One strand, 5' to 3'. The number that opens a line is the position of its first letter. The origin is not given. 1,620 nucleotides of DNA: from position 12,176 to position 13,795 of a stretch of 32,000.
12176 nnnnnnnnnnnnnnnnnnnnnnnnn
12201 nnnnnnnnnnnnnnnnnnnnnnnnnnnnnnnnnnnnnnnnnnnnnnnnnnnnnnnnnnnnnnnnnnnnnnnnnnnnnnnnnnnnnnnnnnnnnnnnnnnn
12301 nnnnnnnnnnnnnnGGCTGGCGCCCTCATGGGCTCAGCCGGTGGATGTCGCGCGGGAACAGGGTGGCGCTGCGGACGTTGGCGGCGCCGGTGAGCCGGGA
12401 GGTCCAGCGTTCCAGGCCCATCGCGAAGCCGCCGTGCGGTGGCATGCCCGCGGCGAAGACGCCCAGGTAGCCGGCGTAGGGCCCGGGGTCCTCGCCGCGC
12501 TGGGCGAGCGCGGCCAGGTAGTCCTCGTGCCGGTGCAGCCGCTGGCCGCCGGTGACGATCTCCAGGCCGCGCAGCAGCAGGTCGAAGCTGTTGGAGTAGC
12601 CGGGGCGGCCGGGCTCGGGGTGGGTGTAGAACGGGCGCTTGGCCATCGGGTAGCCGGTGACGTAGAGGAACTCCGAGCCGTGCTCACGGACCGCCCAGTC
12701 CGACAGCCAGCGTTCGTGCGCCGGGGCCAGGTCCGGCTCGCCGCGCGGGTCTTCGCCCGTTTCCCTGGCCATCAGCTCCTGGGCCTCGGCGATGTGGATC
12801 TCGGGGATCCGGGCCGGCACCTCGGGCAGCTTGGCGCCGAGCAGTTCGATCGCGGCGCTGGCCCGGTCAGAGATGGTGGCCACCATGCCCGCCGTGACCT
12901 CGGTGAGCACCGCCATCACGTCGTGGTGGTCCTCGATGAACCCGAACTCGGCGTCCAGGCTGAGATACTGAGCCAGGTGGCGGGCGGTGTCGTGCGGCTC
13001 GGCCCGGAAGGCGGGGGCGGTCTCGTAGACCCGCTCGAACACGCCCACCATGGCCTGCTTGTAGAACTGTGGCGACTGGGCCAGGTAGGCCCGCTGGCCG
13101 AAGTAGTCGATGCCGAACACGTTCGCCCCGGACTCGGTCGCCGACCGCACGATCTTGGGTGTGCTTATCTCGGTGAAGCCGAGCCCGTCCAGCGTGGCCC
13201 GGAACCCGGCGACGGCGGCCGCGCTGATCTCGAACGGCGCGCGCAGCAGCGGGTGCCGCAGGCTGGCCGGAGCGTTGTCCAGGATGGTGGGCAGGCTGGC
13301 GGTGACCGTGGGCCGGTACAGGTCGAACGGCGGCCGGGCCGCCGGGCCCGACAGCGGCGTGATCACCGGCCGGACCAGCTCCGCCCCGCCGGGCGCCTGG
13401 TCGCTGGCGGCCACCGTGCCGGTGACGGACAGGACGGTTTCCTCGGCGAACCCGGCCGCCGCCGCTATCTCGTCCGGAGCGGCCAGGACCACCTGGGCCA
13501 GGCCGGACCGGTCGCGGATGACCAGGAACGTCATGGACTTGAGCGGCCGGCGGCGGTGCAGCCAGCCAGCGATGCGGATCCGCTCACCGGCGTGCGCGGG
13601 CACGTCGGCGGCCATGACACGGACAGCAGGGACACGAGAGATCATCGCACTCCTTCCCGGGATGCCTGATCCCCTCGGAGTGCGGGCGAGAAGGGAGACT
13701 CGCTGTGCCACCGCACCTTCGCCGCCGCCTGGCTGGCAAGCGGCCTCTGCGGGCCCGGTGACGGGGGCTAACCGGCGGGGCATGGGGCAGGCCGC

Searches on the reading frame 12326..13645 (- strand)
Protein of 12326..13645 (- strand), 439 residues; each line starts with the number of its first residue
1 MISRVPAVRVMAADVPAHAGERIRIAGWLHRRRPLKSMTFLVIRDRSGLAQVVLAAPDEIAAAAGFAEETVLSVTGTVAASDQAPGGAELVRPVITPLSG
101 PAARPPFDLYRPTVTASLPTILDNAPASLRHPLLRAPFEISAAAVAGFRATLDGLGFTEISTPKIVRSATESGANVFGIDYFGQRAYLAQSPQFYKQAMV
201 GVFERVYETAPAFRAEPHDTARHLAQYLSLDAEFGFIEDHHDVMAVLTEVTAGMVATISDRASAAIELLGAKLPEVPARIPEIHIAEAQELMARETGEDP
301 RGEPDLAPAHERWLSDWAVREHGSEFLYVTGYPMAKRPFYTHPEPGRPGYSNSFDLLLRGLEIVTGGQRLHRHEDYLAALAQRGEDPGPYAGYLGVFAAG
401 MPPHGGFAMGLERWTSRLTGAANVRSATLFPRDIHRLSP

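Call 9: search_protein_families(library=pfam, proteins=[window:12326-13645:-])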
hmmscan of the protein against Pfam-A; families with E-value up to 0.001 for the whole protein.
window:12326-13645:- (439 aa): 2 families
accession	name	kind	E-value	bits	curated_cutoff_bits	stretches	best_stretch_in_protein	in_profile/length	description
PF00152.25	tRNA-synt_2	-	1.7e-66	224.8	25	1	122-433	6-307/308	tRNA synthetases class II (D, K and N)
PF01336.31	tRNA_anti-codon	-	4.1e-11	43.1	27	1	23-97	1-74/75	OB-fold nucleic acid binding domain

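Call 18: find_related_loci(query=window:12326-13645:-, collection=genome_contigs, flank=1500)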
Query window:12326-13645:- (439 aa) in genome_contigs; peptide patterns used: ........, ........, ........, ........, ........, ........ (x = any residue, [..] = any of these).
599 stretches matched a pattern (row limit reached: there are more); 298 encode a relative of the query (tblastn E <= 1e-3); the best 80 are kept; 80 distinct loci.
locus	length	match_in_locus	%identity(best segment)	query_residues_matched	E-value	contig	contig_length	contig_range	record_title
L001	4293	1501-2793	84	9-439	0e+0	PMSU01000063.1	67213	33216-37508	MAG: Actinomycetota bacterium isolate palsa_505 73.20110700_P1S.16_contig_166, whole genome shotgun sequence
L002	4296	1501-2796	82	8-439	0e+0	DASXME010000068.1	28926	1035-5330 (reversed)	MAG TPA_asm: Streptosporangiaceae bacterium isolate SMAG_U5320 k141_1004592, whole genome shotgun sequence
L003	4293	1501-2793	84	9-439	0e+0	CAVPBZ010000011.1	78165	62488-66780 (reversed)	MAG: uncultured Actinomycetes bacterium isolate MFD10064.bin.3.223 genome assembly, contig: contig_17078, whole genome s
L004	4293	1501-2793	82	9-439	0e+0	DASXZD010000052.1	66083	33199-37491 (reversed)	MAG TPA_asm: Streptosporangiaceae bacterium isolate SMAG_U4842 k141_2796142, whole genome shotgun sequence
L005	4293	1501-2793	82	9-439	0e+0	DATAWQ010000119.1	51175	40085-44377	MAG TPA_asm: Streptosporangiaceae bacterium isolate SMAG_U5629 k141_175369, whole genome shotgun sequence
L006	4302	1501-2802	77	9-439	0e+0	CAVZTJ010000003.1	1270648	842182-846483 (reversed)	MAG: uncultured Actinomycetota bacterium isolate MFD09603.bin.1.44 genome assembly, contig: contig_15010, whole genome s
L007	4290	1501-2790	76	9-439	0e+0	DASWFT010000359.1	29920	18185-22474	MAG TPA_asm: Streptosporangiaceae bacterium isolate SMAG_U2796 k141_1780654, whole genome shotgun sequence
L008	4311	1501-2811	74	3-439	0e+0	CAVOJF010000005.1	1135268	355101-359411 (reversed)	MAG: uncultured Actinomycetota bacterium isolate MFD10113.bin.2.63 genome assembly, contig: contig_26586, whole genome s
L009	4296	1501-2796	75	9-439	0e+0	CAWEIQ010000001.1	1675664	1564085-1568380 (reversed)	MAG: uncultured Actinomycetota bacterium isolate MFD06298.bin.2.131 genome assembly, contig: contig_10094, whole genome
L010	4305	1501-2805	73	6-439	0e+0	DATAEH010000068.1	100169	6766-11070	MAG TPA_asm: Streptosporangiaceae bacterium isolate SMAG_U6772 k141_3542854, whole genome shotgun sequence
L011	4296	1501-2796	75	9-439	0e+0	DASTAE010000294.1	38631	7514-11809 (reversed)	MAG TPA_asm: Actinospica sp. isolate SMAG_U727 k141_1010579, whole genome shotgun sequence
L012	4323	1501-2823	75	3-439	0e+0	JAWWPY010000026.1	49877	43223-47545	MAG: Streptosporangiaceae bacterium isolate BP_381 scaffold_4266443, whole genome shotgun sequence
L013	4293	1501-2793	72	9-439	0e+0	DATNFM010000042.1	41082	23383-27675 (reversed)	MAG TPA_asm: Streptosporangiaceae bacterium isolate SMAG_U11295 k141_2191925, whole genome shotgun sequence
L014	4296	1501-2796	73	9-439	0e+0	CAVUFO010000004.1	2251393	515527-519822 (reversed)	MAG: uncultured Actinomycetota bacterium isolate MFD04944.bin.1.328 genome assembly, contig: contig_23426, whole genome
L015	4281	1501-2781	73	6-435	0e+0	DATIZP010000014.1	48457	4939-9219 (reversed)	MAG TPA_asm: Streptosporangiaceae bacterium isolate SMAG_U15304 k141_1635877, whole genome shotgun sequence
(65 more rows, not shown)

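Call 25: find_homologous_proteins(query=window:12326-13645:-, max_evalue=1e-30)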
Query window:12326-13645:- (439 aa): 8000 proteins with E <= 1e-30 among 8000 candidates; the best 120 are listed.
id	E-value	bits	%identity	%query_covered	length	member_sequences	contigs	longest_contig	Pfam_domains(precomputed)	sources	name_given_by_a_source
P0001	1.1e-287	972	100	100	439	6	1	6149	PF01336.32,PF00152.26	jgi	-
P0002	2.8e-269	912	94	98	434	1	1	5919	PF01336.32,PF00152.26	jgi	jgi:nondiscriminating aspartyl-tRNA synthetase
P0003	3.8e-263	891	92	98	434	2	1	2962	PF01336.32,PF00152.26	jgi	jgi:nondiscriminating aspartyl-tRNA synthetase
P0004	1.4e-262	889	91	100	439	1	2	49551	PF01336.32,PF00152.26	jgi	jgi:nondiscriminating aspartyl-tRNA synthetase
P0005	3.3e-245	832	85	98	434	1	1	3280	PF01336.32,PF00152.26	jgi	jgi:nondiscriminating aspartyl-tRNA synthetase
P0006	3.3e-245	832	85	98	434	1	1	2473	PF01336.32,PF00152.26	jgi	jgi:nondiscriminating aspartyl-tRNA synthetase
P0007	1.5e-244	830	85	98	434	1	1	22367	PF01336.32,PF00152.26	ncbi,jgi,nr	ncbi:MAG TPA: aspartate--tRNA(Asn) ligase [Trebonia sp.]|jgi:nondiscriminating aspartyl-tRNA synthet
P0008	2.2e-244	829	85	98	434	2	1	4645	PF01336.32,PF00152.26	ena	-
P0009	2.9e-243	826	84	98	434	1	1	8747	PF01336.32,PF00152.26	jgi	jgi:nondiscriminating aspartyl-tRNA synthetase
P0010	6.5e-243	825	85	98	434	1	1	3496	PF01336.32,PF00152.26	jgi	-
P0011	1.1e-242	824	85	98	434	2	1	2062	PF01336.32,PF00152.26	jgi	jgi:nondiscriminating aspartyl-tRNA synthetase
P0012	1.6e-242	823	84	98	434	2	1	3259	PF01336.32,PF00152.26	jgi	-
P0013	1.7e-242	823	84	98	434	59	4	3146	PF01336.32,PF00152.26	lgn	-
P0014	4.4e-242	822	83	98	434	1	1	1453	PF01336.32,PF00152.26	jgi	jgi:nondiscriminating aspartyl-tRNA synthetase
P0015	9.1e-242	821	84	98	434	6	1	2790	PF01336.32,PF00152.26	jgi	jgi:nondiscriminating aspartyl-tRNA synthetase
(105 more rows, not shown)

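Call 53: search_protein_families(library=ncbifam, proteins=[window:12326-13645:-], max_evalue=1e-10)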
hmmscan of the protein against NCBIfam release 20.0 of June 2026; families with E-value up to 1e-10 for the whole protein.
window:12326-13645:- (439 aa): 12 families
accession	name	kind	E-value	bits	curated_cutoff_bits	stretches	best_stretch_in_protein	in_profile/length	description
NF003483.0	PRK05159.1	equivalog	5.5e-157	523.1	353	1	9-439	5-438/438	aspartate--tRNA(Asn) ligase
TIGR00458.1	aspS_nondisc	equivalog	1.4e-98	330.7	368.4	1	16-439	8-428/428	aspartate--tRNA(Asn) ligase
NF003037.0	PRK03932.1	equivalog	1.1e-54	186.2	414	1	15-438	11-450/451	asparagine--tRNA ligase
TIGR00457.1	asnS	equivalog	6.7e-48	163.6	342.6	1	11-437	7-453/455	asparagine--tRNA ligase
NF001750.0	PRK00476.1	equivalog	2.2e-41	141.8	443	2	17-260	15-267/590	aspartate--tRNA ligase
NF005052.0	PRK06462.1-1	equivalog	3.9e-39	134.7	368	1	130-432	41-345/353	asparagine synthetase A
TIGR00459.1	aspS_bact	equivalog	2.1e-35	122.2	373.85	1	18-259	14-261/586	aspartate--tRNA ligase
NF005054.0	PRK06462.1-4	equivalog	8.9e-21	74.3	309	1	152-432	39-310/318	asparagine synthetase A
NF001756.1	PRK00484.1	subfamily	8.9e-19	67.5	468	1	135-431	166-483/488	lysine--tRNA ligase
NF009460.0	PRK12820.1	equivalog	2.3e-18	65.7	1379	0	146-256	181-292/723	bifunctional aspartyl-tRNA synthetase/aspartyl/glutamyl-tRNA amidotransferase subunit C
NF002821.0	PRK02983.1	equivalog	3.1e-12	45.3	742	0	11-233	650-875/1102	bifunctional lysylphosphatidylglycerol synthetase/lysine--tRNA ligase LysX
TIGR00499.1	lysS_bact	equivalog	1.1e-11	44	427.6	0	138-266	172-301/496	lysine--tRNA ligase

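Call 71: search_solved_structures(query=window:12326-13645:-, max_evalue=1e-20)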
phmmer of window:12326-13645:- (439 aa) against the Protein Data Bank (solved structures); distinct sequences matched with E-value up to 1e-20: 32.
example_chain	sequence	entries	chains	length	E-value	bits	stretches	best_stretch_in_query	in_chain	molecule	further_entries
1n9w_A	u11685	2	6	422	2.1e-115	389.6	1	9-439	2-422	aspartyl-tRNA synthetase 2 | Non-discriminating and archaeal-type aspartyl-tRNA synthetase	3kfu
1wyd_A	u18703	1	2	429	1.3e-83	284.9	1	13-439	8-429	hypothetical aspartyl-tRNA synthetase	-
3nel_A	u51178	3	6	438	2.6e-77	264.1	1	19-439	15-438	Aspartyl-tRNA synthetase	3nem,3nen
1b8a_A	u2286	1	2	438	8.7e-76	259.1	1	19-439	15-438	PROTEIN (ASPARTYL-TRNA SYNTHETASE)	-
6iy6_A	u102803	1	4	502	8.4e-67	229.5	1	18-439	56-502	Aspartate--tRNA ligase, cytoplasmic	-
4j15_A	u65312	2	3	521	9.6e-67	229.3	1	18-439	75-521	Aspartate--tRNA ligase, cytoplasmic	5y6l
9w9e_A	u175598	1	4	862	7.8e-60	206.5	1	120-435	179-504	Aspartate--tRNA ligase, cytoplasmic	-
1eov_A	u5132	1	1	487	8.3e-60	206.4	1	116-439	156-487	ASPARTYL-TRNA SYNTHETASE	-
1asy_A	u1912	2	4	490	8.5e-60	206.4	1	116-439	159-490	ASPARTYL-tRNA SYNTHETASE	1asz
9w9f_A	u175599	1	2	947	9.8e-60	206.2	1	120-435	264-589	Aspartate--tRNA ligase, cytoplasmic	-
3i7f_A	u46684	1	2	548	1.6e-58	202.2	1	114-439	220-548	Aspartyl-tRNA synthetase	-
9w9g_A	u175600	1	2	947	1.5e-57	199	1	120-435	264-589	Aspartate--tRNA ligase, cytoplasmic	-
6od8_A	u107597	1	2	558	1.9e-48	169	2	29-247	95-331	Putative aspartyl-tRNA synthetase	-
1x54_A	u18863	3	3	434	1.4e-46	162.8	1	16-439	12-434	Asparaginyl-tRNA synthetase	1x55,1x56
5zg8_A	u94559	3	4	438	1.5e-46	162.7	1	9-439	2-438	Asparagine--tRNA ligase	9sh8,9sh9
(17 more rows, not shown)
